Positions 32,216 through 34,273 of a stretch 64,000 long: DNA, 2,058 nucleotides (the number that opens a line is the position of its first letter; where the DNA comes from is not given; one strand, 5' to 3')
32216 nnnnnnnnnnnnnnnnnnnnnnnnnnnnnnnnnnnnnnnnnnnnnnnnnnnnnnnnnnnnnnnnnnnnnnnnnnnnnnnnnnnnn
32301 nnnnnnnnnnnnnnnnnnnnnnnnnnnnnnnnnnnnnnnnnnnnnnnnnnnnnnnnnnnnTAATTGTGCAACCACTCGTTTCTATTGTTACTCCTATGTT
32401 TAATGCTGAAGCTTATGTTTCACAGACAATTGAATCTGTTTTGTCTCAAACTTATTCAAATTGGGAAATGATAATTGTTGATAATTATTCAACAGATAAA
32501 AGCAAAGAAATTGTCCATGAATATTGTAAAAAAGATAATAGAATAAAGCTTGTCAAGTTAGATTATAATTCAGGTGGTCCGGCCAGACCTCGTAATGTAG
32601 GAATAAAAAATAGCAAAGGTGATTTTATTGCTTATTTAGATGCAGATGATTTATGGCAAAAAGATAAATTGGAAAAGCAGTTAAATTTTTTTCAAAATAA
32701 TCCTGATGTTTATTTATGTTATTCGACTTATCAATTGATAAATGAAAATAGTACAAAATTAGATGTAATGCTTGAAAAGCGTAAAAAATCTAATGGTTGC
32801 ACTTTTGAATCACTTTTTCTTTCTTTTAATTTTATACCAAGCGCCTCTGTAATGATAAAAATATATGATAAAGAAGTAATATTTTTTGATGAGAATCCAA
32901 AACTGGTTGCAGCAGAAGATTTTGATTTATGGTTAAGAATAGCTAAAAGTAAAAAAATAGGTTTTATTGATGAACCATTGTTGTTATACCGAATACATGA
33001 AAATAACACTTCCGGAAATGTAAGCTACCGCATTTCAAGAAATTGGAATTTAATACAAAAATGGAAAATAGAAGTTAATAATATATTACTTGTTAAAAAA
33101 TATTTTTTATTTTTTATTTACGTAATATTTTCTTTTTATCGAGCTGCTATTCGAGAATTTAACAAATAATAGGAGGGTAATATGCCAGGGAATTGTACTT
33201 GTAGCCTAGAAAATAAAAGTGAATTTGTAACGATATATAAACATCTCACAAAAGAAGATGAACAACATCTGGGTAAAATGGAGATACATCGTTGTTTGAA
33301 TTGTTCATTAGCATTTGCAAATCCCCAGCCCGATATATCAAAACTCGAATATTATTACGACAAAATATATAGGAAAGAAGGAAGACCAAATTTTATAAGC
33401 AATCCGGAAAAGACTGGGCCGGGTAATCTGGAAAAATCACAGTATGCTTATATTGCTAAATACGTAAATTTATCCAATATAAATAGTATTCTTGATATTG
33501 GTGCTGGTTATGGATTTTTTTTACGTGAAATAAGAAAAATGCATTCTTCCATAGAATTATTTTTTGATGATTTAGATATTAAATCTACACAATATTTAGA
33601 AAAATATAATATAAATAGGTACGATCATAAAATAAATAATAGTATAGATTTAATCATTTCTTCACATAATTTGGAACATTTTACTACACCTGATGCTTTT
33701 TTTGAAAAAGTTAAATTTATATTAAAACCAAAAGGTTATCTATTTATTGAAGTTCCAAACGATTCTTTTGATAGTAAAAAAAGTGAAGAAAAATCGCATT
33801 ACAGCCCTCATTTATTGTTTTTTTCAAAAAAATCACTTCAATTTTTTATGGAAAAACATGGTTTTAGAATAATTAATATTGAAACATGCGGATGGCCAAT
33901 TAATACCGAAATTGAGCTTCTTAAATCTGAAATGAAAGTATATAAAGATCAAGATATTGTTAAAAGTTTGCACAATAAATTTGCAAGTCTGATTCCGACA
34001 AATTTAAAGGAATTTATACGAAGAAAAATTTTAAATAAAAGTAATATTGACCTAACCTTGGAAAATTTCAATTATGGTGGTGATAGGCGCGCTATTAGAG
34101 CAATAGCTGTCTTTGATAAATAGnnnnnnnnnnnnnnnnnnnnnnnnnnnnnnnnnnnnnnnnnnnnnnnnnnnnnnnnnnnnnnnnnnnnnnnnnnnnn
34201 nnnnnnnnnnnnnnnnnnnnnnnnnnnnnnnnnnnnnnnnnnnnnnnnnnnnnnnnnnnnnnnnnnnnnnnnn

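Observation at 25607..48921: Four paralogous B12-binding radical SAM enzymes embedded in a glycan locus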

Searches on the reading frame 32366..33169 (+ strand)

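Call 3: search_protein_families(library=pfam, proteins=[window:32366-33169:+], max_evalue=0.01)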
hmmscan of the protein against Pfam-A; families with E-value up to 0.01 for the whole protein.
window:32366-33169:+ (267 aa): 4 families
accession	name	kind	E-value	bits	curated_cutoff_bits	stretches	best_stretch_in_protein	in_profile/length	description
PF00535.33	Glycos_transf_2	-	1.8e-38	132.6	23.3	1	6-136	1-130/168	Glycosyl transferase family 2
PF10111.15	Glyco_tranf_2_2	-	8.4e-26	91.5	27.3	1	6-225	1-229/276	Glycosyltransferase like family 2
PF13641.12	Glyco_tranf_2_3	-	1.5e-10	42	27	1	3-193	2-195/230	Glycosyltransferase like family 2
PF13632.12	Glyco_trans_2_3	-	0.0043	17.3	27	0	88-240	2-146/198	Glycosyl transferase family group 2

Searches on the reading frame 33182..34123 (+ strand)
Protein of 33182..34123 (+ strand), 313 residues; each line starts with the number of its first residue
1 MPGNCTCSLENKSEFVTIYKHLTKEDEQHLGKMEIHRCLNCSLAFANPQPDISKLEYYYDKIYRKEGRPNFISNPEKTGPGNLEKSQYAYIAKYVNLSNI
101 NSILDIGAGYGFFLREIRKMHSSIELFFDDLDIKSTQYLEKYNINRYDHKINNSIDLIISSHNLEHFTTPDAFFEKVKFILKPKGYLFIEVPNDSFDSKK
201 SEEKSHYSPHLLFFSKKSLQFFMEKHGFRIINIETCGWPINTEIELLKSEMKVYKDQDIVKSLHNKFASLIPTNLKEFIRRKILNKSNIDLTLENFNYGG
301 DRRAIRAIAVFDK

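Call 3: search_protein_families(library=pfam, proteins=[window:33182-34123:+], max_evalue=0.01)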
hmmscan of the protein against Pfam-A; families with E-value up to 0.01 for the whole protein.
window:33182-34123:+ (313 aa): 7 families
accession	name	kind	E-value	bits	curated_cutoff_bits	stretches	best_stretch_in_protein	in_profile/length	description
PF13489.12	Methyltransf_23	-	8.7e-16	58.5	27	1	101-231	24-162/164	Methyltransferase domain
PF08241.18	Methyltransf_11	-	2.1e-07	31.9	21.2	1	104-189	1-95/95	Methyltransferase domain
PF08242.18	Methyltransf_12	-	9.3e-07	29.9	30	1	104-187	1-98/98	Methyltransferase domain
PF13847.12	Methyltransf_31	-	1e-06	29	27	1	151-206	70-127/145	Methyltransferase domain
PF13649.12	Methyltransf_25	-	1.4e-05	26.2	27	1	103-185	1-97/97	Methyltransferase domain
PF21225.3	zf-C2H2_5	-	0.0012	18.8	27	1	35-45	1-11/22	C2H2-type zinc finger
PF01564.23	Spermine_synth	-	0.0016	18.4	22.9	0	136-189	82-130/186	Spermine/spermidine synthase domain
